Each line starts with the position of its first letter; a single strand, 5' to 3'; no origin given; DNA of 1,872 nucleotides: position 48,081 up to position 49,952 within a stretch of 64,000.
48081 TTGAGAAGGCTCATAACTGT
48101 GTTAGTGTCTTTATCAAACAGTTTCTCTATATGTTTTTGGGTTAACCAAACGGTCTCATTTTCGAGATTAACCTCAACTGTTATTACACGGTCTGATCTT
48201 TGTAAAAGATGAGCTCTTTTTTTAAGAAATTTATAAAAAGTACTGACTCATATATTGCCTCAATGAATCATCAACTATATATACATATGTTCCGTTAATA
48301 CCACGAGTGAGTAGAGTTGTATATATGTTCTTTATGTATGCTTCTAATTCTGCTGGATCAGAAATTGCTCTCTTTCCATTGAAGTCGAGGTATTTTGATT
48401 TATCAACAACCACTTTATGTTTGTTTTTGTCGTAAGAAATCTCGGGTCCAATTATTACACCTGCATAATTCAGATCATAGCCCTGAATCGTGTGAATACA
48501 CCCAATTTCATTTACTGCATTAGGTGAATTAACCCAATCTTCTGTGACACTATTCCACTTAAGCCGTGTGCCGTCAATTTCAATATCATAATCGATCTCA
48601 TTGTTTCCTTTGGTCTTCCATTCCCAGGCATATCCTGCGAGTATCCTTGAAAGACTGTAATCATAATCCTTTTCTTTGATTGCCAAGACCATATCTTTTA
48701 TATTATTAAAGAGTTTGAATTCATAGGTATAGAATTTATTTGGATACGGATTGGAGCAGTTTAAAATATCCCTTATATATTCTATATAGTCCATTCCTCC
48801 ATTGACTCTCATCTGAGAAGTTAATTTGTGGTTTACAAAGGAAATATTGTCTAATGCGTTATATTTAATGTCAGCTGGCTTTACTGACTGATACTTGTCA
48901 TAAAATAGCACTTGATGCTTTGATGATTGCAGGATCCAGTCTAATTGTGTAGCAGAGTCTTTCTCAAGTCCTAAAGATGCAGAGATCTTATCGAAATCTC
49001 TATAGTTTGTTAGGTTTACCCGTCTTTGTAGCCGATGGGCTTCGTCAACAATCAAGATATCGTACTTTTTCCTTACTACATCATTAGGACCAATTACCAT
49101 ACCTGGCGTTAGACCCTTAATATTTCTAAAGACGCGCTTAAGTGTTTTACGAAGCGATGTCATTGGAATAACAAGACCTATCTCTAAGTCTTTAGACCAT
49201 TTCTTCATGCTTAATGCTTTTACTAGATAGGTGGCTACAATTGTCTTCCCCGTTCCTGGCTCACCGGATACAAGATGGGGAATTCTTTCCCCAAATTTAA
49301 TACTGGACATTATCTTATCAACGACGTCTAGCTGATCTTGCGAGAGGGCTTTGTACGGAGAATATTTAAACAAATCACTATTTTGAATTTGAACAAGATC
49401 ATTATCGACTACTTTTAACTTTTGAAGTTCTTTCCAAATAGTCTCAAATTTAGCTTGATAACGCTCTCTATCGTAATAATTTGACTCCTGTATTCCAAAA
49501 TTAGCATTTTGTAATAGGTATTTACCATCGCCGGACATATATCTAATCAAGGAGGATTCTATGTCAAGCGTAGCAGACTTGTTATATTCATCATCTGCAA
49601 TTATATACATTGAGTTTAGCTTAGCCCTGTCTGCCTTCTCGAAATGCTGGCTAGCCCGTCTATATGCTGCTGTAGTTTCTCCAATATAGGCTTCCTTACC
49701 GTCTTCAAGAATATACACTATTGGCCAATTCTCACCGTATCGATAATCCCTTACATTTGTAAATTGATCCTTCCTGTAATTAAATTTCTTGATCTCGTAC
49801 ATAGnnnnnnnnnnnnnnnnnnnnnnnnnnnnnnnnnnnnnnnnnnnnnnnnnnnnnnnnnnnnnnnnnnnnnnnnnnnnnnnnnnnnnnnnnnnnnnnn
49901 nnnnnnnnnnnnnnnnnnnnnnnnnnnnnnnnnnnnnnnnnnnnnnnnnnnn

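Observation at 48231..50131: MazG-like NTP pyrophosphohydrolase immediately upstream of a GIY-YIG nuclease/DUF2075 ATPase fusion: candidate two-gene defence or abortive-infection module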

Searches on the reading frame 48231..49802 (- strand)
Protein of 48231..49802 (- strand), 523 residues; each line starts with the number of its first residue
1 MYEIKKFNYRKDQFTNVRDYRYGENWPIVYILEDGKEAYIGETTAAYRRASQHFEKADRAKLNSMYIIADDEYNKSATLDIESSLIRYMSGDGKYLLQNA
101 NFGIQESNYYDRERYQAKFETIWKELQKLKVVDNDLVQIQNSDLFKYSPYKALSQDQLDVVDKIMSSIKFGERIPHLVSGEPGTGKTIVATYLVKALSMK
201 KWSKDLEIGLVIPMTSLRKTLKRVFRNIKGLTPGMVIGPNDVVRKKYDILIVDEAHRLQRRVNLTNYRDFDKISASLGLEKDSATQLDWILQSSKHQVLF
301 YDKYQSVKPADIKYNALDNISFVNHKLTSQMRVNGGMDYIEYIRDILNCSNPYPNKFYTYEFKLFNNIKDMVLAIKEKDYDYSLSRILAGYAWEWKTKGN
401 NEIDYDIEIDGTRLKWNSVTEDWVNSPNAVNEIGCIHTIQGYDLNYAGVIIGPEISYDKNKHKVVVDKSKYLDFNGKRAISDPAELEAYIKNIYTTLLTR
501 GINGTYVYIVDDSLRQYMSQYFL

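Call 4: search_protein_families(library=pfam, proteins=[window:48231-49802:-], max_evalue=0.01)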
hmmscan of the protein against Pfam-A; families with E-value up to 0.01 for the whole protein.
window:48231-49802:- (523 aa): 8 families
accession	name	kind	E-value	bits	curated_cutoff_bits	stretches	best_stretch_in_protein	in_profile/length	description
PF09848.15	SLFN-g3_helicase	-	1.2e-61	209.5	24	1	177-511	5-354/354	Schlafen group 3, DNA/RNA helicase domain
PF04851.21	ResIII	-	1.1e-08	35.6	22.5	1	153-229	4-77/164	Type III restriction enzyme, res subunit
PF13401.12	AAA_22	-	1.3e-05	26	27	1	177-273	9-110/130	AAA domain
PF00004.35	AAA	-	0.00011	23.1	21.2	1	177-262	2-73/131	ATPase family associated with various cellular activities (AAA)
PF00270.35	DEAD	-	0.00056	20.1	26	0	176-230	17-70/167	DEAD/DEAH box helicase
PF01541.30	GIY-YIG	-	0.0008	20.1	22.6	1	29-80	4-63/78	GIY-YIG catalytic domain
PF05496.18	RuvB_N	-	0.0022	18.2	27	0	245-274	83-112/159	Holliday junction DNA helicase RuvB P-loop domain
PF13604.12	AAA_30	-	0.0096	16.1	27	0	153-257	2-99/191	AAA domain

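Call 5: search_protein_families(library=padloc, proteins=[window:48231-49802:-], max_evalue=0.01)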
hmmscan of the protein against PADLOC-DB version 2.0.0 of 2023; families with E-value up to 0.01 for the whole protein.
window:48231-49802:- (523 aa): 7 families
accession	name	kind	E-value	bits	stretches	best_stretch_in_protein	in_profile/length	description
PDLC02372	Nhi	-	1.7e-12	44.8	1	140-379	171-374/470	-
PDLC02350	AbiO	-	1.1e-11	42.2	1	124-379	150-370/468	AbiO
PDLC05014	PDC-S41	-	3.8e-06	23.5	1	414-509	534-623/657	-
PDLC04925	PDC-S14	-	2.1e-05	21.7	1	34-104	76-146/301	-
PDLC04922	PDC-S14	-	0.00022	18.6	1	26-102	49-125/305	-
PDLC01439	typeIV_DinG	-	0.0006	16.6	0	244-264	183-203/575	CAS-IV-A; associated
PDLC04923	PDC-S14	-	0.0015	15.7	1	34-102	85-153/320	-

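Call 7: search_protein_families(library=ncbifam, proteins=[window:48231-49802:-], max_evalue=0.01)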
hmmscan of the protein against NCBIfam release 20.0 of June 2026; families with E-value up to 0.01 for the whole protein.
window:48231-49802:- (523 aa): 7 families
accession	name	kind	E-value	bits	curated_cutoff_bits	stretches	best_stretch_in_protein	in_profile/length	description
NF008165.0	PRK10917.1-3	equivalog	0.00013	20.6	711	1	136-195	249-307/692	ATP-dependent DNA helicase RecG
TIGR01447.1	recD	equivalog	0.00015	20.5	310.15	1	173-213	163-204/597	exodeoxyribonuclease V subunit alpha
TIGR02928.1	TIGR02928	subfamily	0.00032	19.7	181.3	1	156-227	22-94/366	orc1/cdc6 family replication initiation protein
NF001679.0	PRK00440.1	equivalog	0.00051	19.2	303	1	155-257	21-114/322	replication factor C small subunit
TIGR00643.1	recG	equivalog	0.00066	18.5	659.4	1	143-191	227-274/629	ATP-dependent DNA helicase RecG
TIGR00558.3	pdxH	equivalog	0.0032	17.1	180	1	293-340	45-92/190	pyridoxamine 5'-phosphate oxidase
TIGR01448.2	helicase_RecD2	equivalog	0.0057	14.8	500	0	106-201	267-359/713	SF1B family DNA helicase RecD2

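Call 8: find_homologous_proteins(query=window:48231-49802:-)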
Query window:48231-49802:- (523 aa): 7961 proteins with E <= 0.001 among 8000 candidates; the best 120 are listed.
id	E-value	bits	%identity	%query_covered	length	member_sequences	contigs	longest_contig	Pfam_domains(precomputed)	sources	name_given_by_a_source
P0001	0.0e+0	1182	100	100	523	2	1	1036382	PF13401.13,PF09848.16,PF04851.22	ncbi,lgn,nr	ncbi:MAG: DUF2075 domain-containing protein [Candidatus Dojkabacteria bacterium]|nr:MAG: DUF2075 dom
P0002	0.0e+0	1046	87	100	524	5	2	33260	PF13401.13,PF09848.16,PF04851.22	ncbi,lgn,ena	-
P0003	7.2e-293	990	81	100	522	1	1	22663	PF13401.13,PF09848.16,PF04851.22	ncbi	-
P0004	8.9e-284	961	78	100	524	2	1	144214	PF09848.16,PF04851.22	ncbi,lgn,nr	ncbi:DUF2075 domain-containing protein [Candidatus Dojkabacteria bacterium]|nr:DUF2075 domain-contai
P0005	3.2e-281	952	77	100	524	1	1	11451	PF13401.13,PF09848.16,PF04851.22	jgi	-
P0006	2.6e-275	933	77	100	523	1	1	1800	PF00004.36,PF13401.13,PF09848.16,PF04851.22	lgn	-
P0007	8.1e-274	928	76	100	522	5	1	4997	PF09848.16,PF04851.22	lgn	-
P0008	4.8e-265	899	75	100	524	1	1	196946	PF13401.13,PF09848.16,PF04851.22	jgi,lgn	-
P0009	1.5e-264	897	74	100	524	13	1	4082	PF13401.13,PF09848.16,PF04851.22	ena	-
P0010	7.0e-256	868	72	100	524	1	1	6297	PF13401.13,PF09848.16,PF04851.22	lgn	-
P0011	8.1e-256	868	72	100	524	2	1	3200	PF13401.13,PF09848.16,PF04851.22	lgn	-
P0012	9.2e-254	861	72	100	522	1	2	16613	PF13401.13,PF09848.16,PF04851.22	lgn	-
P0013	1.3e-245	835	70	100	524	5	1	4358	PF00270.36,PF09848.16,PF04851.22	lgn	-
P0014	1.3e-238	812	69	100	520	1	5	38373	PF13401.13,PF09848.16,PF04851.22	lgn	-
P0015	1.9e-237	808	68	97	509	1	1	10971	PF00270.36,PF13401.13,PF09848.16,PF04851.22,PF13191.13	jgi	-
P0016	2.0e-237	808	68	100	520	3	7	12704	PF13401.13,PF09848.16,PF04851.22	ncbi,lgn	-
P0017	1.4e-236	805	68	100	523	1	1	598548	PF13401.13,PF09848.16,PF04851.22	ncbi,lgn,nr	ncbi:DUF2075 domain-containing protein [Candidatus Dojkabacteria bacterium]|nr:DUF2075 domain-contai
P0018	1.6e-236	805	68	100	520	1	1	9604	PF13401.13,PF09848.16,PF04851.22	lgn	-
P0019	4.6e-235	800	67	100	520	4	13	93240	PF13401.13,PF09848.16,PF04851.22,PF13191.13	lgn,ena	-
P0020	5.9e-235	799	68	100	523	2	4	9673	PF09848.16,PF04851.22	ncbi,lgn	-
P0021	8.5e-234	796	67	100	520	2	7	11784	PF13401.13,PF09848.16,PF04851.22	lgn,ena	-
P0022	3.3e-233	794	67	100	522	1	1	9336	PF00004.36,PF13401.13,PF09848.16,PF04851.22,PF13191.13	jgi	-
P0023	5.2e-233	793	67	100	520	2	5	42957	PF09848.16,PF04851.22,PF13191.13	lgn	-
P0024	5.2e-233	793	67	100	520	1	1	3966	PF00270.36,PF13401.13,PF09848.16,PF04851.22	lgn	-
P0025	2.6e-232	791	66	100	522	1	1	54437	PF00004.36,PF13401.13,PF09848.16,PF05496.19,PF04851.22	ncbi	-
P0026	1.5e-231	788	65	100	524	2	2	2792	PF13401.13,PF09848.16,PF04851.22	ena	-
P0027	8.4e-230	782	65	100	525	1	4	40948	PF13401.13,PF09848.16,PF04851.22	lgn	-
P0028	5.2e-228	777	65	100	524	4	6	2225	PF09848.16,PF04851.22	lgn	-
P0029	7.0e-228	776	63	100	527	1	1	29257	PF13401.13,PF09848.16,PF04851.22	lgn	-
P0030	1.6e-215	735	79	75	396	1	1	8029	PF13401.13,PF09848.16,PF04851.22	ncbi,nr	ncbi:DUF2075 domain-containing protein [Candidatus Dojkabacteria bacterium]|nr:DUF2075 domain-contai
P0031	2.1e-215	735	60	100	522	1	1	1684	PF00004.36,PF13401.13,PF09848.16,PF04851.22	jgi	-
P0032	1.6e-212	725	61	100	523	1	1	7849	PF00270.36,PF00004.36,PF13401.13,PF09848.16,PF04851.22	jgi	jgi:DUF2075 family protein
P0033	2.8e-212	725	61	100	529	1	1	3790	PF00270.36,PF05970.21,PF13401.13,PF09848.16,PF04851.22,PF13191.13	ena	-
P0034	6.0e-212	724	60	100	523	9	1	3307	PF13401.13,PF09848.16,PF04851.22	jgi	jgi:hypothetical protein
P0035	5.7e-211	720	60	100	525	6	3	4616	PF00270.36,PF13401.13,PF09848.16,PF04851.22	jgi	jgi:hypothetical protein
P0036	8.6e-210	716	60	100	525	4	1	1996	PF00270.36,PF13401.13,PF09848.16,PF04851.22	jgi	jgi:uncharacterized protein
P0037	9.6e-210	716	61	100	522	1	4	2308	PF00270.36,PF13401.13,PF09848.16,PF04851.22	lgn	-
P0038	3.6e-207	708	60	100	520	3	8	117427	PF00270.36,PF24883.3,PF13401.13,PF09848.16,PF04851.22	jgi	jgi:DUF2075 family protein/DNA replication protein DnaC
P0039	6.3e-207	707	60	100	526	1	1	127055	PF09848.16,PF04851.22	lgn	-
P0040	1.2e-205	703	58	100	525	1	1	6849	PF13401.13,PF09848.16,PF04851.22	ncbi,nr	ncbi:MAG: DUF2075 domain-containing protein [Candidatus Cloacimonetes bacterium]|nr:DUF2075 domain-c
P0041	2.7e-205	702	59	100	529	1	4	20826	PF00270.36,PF13401.13,PF09848.16,PF04851.22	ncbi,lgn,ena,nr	ncbi:DUF2075 domain-containing protein [bacterium]|nr:DUF2075 domain-containing protein [bacterium]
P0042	2.6e-202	692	57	100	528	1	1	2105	PF00270.36,PF00004.36,PF09848.16,PF04851.22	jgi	jgi:hypothetical protein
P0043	8.3e-201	687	57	100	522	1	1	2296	PF13401.13,PF09848.16,PF04851.22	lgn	-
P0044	1.4e-199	683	57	99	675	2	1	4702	PF00717.29,PF09848.16,PF04851.22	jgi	jgi:DUF2075 family protein/SOS-response transcriptional repressor LexA/DNA replication protein DnaC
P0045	3.9e-199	681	58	99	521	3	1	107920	PF00270.36,PF13401.13,PF09848.16,PF04851.22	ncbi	-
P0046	1.1e-198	680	56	100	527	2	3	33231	PF09848.16,PF04851.22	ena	-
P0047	1.6e-198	679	56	99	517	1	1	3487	PF24883.3,PF09848.16,PF04851.22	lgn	-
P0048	3.5e-198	678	58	99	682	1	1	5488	PF00270.36,PF00717.29,PF13401.13,PF09848.16,PF04851.22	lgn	-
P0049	3.9e-198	678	56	99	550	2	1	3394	PF00270.36,PF05970.21,PF24883.3,PF00004.36,PF13401.13,PF09848.16,PF04851.22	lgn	-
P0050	5.5e-198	677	56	99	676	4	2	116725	PF00717.29,PF09848.16,PF04851.22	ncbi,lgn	-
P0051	7.7e-198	677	57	99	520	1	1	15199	PF13401.13,PF09848.16,PF04851.22,PF13191.13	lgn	-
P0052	1.5e-197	676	57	99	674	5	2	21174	PF00270.36,PF00717.29,PF13245.13,PF09848.16,PF04851.22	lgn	-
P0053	1.7e-197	676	56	100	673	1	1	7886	PF00717.29,PF24883.3,PF09848.16,PF04851.22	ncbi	-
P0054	1.9e-197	676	56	99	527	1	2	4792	PF09848.16,PF04851.22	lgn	-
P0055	2.6e-197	675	57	99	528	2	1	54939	PF00270.36,PF13401.13,PF09848.16,PF04851.22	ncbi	-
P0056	3.3e-197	675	59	99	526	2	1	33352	PF24883.3,PF13401.13,PF09848.16,PF04851.22,PF20720.4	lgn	-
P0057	1.8e-196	672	57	99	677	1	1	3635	PF00717.29,PF24883.3,PF09848.16,PF04851.22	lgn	-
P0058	1.9e-196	672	55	99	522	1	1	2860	PF13401.13,PF09848.16,PF04851.22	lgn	-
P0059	5.1e-196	671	57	99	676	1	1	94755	PF00270.36,PF00717.29,PF13401.13,PF09848.16,PF04851.22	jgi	jgi:hypothetical protein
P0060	1.7e-195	669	56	100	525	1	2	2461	PF00004.36,PF09848.16,PF04851.22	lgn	-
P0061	2.0e-195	669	56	99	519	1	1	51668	PF00270.36,PF18766.8,PF09848.16,PF04851.22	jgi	jgi:DUF2075 family protein/DNA replication protein DnaC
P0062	2.8e-195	669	56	99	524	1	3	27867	PF00270.36,PF13401.13,PF09848.16,PF05496.19,PF04851.22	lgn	-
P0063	3.6e-195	668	57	100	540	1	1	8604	PF00270.36,PF09848.16,PF04851.22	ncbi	ncbi:MAG: hypothetical protein RLY57_246 [Candidatus Parcubacteria bacterium]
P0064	6.0e-195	667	55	99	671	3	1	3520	PF00717.29,PF24883.3,PF09848.16,PF04851.22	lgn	-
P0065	9.2e-195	667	54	99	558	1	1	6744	PF09848.16,PF04851.22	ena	-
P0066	9.6e-195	667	56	99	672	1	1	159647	PF00717.29,PF09848.16,PF04851.22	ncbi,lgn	-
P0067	1.1e-194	667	57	99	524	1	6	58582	PF00270.36,PF01541.31,PF09848.16,PF04851.22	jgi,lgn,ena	-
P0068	1.5e-194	666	57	100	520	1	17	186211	PF13401.13,PF09848.16,PF04851.22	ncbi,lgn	-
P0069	2.1e-194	666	55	99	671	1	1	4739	PF00717.29,PF24883.3,PF09848.16,PF04851.22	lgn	-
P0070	3.3e-194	665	57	99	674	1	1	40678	PF00717.29,PF24883.3,PF09848.16,PF04851.22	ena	-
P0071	4.3e-194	665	55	99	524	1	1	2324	PF00270.36,PF09848.16,PF04851.22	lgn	-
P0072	6.1e-194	664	57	99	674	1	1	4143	PF00717.29,PF09848.16,PF04851.22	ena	-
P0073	8.4e-194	664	57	99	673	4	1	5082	PF00717.29,PF00004.36,PF09848.16,PF04851.22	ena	-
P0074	1.1e-193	663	56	99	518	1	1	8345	PF00270.36,PF05970.21,PF09848.16,PF04851.22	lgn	-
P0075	1.3e-193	663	55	99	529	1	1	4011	PF00270.36,PF09848.16,PF04851.22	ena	-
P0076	1.4e-193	663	54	99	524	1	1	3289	PF00270.36,PF05970.21,PF13401.13,PF09848.16,PF04851.22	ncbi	-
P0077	1.4e-193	663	56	100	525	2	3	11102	PF00270.36,PF05970.21,PF01541.31,PF09848.16,PF04851.22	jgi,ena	-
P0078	1.4e-193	663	57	100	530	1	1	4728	PF00270.36,PF13401.13,PF09848.16,PF04851.22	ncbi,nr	ncbi:MAG: DUF2075 domain-containing protein [Methanobacteriaceae archaeon]|nr:DUF2075 domain-contain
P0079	1.5e-193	663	57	99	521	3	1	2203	PF00270.36,PF00004.36,PF13401.13,PF09848.16,PF04851.22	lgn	-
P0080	1.7e-193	663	57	99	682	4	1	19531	PF00717.29,PF24883.3,PF00004.36,PF09848.16,PF04851.22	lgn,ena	-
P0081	2.1e-193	662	56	99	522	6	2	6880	PF24883.3,PF09848.16,PF04851.22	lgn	-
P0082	2.3e-193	662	55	99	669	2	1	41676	PF00270.36,PF00717.29,PF09848.16,PF04851.22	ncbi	-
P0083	2.4e-193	662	57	99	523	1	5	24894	PF00270.36,PF00004.36,PF09848.16,PF04851.22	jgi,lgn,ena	jgi:DUF2075 family protein/DNA replication protein DnaC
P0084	3.5e-193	662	56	99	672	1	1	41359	PF00717.29,PF09848.16,PF04851.22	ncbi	-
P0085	3.8e-193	662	56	99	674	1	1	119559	PF00270.36,PF00717.29,PF13401.13,PF09848.16,PF01078.28,PF04851.22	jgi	jgi:DUF2075 family protein/DNA replication protein DnaC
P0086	4.1e-193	661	55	99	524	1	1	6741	PF00270.36,PF24883.3,PF13401.13,PF09848.16,PF04851.22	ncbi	-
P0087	4.9e-193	661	55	99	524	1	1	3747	PF00270.36,PF09848.16,PF05496.19,PF04851.22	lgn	-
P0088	5.6e-193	661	57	99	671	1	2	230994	PF00717.29,PF00004.36,PF09848.16,PF04851.22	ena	-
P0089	5.8e-193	661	56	99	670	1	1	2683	PF00270.36,PF00717.29,PF01541.31,PF13401.13,PF09848.16,PF04851.22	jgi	jgi:hypothetical protein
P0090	6.3e-193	661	55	99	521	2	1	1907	PF24883.3,PF09848.16,PF04851.22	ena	-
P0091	8.7e-193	660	56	98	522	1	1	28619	PF09848.16,PF04851.22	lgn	-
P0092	9.9e-193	660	55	99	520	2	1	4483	PF13401.13,PF09848.16,PF04851.22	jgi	jgi:uncharacterized protein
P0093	1.2e-192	660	56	99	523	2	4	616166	PF00270.36,PF24883.3,PF00004.36,PF13401.13,PF09848.16,PF04851.22,PF13191.13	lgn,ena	-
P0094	1.6e-192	659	56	99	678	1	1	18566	PF00717.29,PF24883.3,PF09848.16,PF04851.22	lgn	-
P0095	2.1e-192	659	55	99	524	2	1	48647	PF00270.36,PF09848.16,PF04851.22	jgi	jgi:hypothetical protein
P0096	2.5e-192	659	55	99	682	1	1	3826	PF00717.29,PF24883.3,PF09848.16,PF04851.22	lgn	-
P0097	2.5e-192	659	55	99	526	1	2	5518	PF24883.3,PF13401.13,PF09848.16,PF04851.22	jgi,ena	-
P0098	4.0e-192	658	56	99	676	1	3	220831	PF00717.29,PF09848.16,PF04851.22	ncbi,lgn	-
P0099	4.7e-192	658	56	100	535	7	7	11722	PF00270.36,PF13401.13,PF09848.16,PF04851.22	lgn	-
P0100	4.8e-192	658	56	100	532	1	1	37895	PF09848.16,PF04851.22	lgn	-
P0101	5.4e-192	658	55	99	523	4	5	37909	PF09848.16,PF04851.22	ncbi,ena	-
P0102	5.7e-192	658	55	99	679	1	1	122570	PF00717.29,PF09848.16,PF04851.22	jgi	jgi:DUF2075 family protein/SOS-response transcriptional repressor LexA/DNA replication protein DnaC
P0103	6.0e-192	658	55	99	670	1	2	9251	PF00270.36,PF00717.29,PF09848.16,PF04851.22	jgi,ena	-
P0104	6.1e-192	658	56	99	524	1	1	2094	PF00270.36,PF05970.21,PF00004.36,PF13401.13,PF09848.16,PF04851.22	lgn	-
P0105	6.9e-192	657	56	100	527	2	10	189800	PF00270.36,PF13401.13,PF09848.16,PF04851.22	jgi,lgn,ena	jgi:DUF2075 family protein/DNA replication protein DnaC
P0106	7.5e-192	657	56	99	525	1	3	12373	PF24883.3,PF00004.36,PF09848.16,PF04851.22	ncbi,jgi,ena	-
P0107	9.0e-192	657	55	99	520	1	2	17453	PF00270.36,PF24883.3,PF13401.13,PF09848.16,PF04851.22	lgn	-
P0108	9.1e-192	657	55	99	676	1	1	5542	PF00717.29,PF24883.3,PF09848.16,PF04851.22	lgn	-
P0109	9.2e-192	657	56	99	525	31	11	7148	PF13401.13,PF09848.16,PF04851.22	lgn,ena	-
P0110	9.3e-192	657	56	99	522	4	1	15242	PF05970.21,PF09848.16,PF04851.22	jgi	-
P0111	9.5e-192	657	55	99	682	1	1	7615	PF00717.29,PF09848.16,PF04851.22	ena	-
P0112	1.2e-191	657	55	99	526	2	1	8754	PF24883.3,PF01541.31,PF00004.36,PF09848.16,PF04851.22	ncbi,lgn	-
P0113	1.2e-191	657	55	99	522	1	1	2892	PF24883.3,PF09848.16,PF04851.22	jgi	-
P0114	1.4e-191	656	55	100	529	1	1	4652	PF13401.13,PF09848.16,PF04851.22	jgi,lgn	-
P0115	1.4e-191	656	55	99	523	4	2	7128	PF24883.3,PF09848.16,PF04851.22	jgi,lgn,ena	-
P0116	1.4e-191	656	57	99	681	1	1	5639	PF05970.21,PF00717.29,PF24883.3,PF09848.16,PF04851.22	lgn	-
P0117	1.5e-191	656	53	99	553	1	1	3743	PF00270.36,PF13401.13,PF09848.16,PF04851.22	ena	-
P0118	1.5e-191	656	56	99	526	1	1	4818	PF00270.36,PF09848.16,PF04851.22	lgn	-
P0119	1.9e-191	656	56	99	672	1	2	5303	PF00717.29,PF09848.16,PF04851.22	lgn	-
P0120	2.1e-191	656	56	99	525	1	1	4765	PF00270.36,PF13245.13,PF09848.16,PF04851.22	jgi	jgi:uncharacterized protein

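Call 11: search_solved_structures(query=window:48231-49802:-, max_evalue=0.01)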
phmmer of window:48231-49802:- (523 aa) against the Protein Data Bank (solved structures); distinct sequences matched with E-value up to 0.01: 0.
